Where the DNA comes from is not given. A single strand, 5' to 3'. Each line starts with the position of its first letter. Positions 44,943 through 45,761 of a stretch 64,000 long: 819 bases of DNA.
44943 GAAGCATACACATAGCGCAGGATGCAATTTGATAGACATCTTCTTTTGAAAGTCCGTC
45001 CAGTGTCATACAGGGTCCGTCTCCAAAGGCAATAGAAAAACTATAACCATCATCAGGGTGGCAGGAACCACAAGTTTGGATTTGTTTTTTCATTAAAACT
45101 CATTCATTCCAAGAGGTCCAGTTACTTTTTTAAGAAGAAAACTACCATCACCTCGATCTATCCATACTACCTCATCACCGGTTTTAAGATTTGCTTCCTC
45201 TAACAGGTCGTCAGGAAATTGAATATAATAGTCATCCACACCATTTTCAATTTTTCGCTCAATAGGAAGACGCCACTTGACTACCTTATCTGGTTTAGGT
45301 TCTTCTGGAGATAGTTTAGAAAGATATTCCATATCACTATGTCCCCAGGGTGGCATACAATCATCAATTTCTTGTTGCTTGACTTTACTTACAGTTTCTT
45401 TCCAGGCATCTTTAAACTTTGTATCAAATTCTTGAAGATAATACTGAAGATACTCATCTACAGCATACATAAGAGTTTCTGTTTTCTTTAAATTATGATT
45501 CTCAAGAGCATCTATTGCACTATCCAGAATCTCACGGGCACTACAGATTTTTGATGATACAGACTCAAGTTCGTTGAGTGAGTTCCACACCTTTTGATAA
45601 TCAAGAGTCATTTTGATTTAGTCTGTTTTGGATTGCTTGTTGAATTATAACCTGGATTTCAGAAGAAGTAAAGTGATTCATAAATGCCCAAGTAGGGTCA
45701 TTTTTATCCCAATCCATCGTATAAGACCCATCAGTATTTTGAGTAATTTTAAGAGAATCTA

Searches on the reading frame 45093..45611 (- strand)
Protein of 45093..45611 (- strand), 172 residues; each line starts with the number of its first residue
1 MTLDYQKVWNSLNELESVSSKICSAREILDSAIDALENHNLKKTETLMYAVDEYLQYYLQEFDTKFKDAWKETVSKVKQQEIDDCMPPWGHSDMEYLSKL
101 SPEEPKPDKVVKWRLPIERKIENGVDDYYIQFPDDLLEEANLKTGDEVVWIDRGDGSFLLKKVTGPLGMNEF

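Call 91: search_protein_families(library=pfam, proteins=[window:45093-45611:-], max_evalue=0.01)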
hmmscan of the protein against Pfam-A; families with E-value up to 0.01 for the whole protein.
window:45093-45611:- (172 aa): 1 family
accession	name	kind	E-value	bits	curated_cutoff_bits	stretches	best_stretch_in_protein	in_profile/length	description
PF04014.23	MazE_antitoxin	-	0.00034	20.9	24.7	1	135-164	15-44/48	Antidote-toxin recognition MazE, bacterial antitoxin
